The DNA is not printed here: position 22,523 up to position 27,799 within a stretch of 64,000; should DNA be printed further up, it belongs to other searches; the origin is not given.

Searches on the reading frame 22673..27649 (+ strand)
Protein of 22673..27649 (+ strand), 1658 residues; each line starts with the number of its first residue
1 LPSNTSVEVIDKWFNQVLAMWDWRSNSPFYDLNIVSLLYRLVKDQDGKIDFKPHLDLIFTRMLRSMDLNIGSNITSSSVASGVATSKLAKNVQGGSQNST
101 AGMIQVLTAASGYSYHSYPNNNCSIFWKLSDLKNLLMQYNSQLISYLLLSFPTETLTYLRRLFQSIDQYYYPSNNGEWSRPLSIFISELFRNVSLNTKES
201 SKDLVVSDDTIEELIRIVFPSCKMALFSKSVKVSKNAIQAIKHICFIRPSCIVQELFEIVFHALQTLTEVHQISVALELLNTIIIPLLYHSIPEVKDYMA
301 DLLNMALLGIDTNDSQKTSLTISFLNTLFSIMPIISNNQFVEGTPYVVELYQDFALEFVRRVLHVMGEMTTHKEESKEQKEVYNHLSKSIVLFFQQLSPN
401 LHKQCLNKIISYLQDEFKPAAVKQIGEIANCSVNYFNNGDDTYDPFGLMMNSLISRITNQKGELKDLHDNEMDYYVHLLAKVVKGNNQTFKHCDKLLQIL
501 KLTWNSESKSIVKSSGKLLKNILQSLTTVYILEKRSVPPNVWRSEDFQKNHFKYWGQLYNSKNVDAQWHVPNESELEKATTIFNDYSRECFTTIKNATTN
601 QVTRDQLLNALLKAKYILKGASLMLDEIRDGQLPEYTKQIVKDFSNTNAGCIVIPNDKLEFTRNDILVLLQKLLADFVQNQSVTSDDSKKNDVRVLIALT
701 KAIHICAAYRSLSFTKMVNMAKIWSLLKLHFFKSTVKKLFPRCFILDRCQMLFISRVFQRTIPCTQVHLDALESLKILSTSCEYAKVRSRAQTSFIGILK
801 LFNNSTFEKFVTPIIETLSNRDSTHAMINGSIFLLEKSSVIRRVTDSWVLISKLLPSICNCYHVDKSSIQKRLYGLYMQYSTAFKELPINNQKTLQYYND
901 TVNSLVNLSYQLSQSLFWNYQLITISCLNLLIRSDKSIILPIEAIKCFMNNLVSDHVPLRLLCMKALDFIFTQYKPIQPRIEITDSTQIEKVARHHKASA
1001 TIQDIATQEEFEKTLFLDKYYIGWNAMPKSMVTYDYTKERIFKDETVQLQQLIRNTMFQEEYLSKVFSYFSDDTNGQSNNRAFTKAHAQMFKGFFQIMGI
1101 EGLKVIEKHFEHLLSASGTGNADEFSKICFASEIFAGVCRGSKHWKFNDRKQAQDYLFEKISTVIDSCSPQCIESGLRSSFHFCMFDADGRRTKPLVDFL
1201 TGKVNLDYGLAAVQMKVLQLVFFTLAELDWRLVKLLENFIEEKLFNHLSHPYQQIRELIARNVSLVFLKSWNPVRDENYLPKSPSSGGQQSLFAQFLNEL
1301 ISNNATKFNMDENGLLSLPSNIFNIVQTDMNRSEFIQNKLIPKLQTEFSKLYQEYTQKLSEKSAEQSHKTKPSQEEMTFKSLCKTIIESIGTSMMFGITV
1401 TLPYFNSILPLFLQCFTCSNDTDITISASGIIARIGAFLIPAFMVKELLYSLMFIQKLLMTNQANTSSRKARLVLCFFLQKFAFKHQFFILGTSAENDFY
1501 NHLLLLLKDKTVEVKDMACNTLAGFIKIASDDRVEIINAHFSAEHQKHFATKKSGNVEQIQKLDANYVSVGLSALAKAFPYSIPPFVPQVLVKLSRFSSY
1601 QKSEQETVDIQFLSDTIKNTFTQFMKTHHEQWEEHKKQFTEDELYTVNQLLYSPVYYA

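Call 48: search_protein_families(library=pfam, proteins=[window:22673-27649:+], max_evalue=0.05)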
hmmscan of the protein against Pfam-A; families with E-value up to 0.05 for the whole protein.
window:22673-27649:+ (1658 aa): 4 families
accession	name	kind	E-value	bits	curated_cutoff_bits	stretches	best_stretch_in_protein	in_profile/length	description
PF16507.11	HEAT_PSME4_mid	-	2.5e-67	228.2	25.2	2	351-625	239-524/524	Proteasome activator complex subunit 4, mid HEAT repeats region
PF11919.13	PSME4_C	-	2.7e-22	78.9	22.5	1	1569-1658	8-88/88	Proteasome activator complex subunit 4-like, C-terminal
PF23096.1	HEAT_PSME4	-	1.9e-18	67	20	1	943-1205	1-265/284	Proteasome activator complex subunit 4-like, HEAT repeat-like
PF02985.28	HEAT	-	1.3e-05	25.4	23.5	0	1500-1528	2-30/31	HEAT repeat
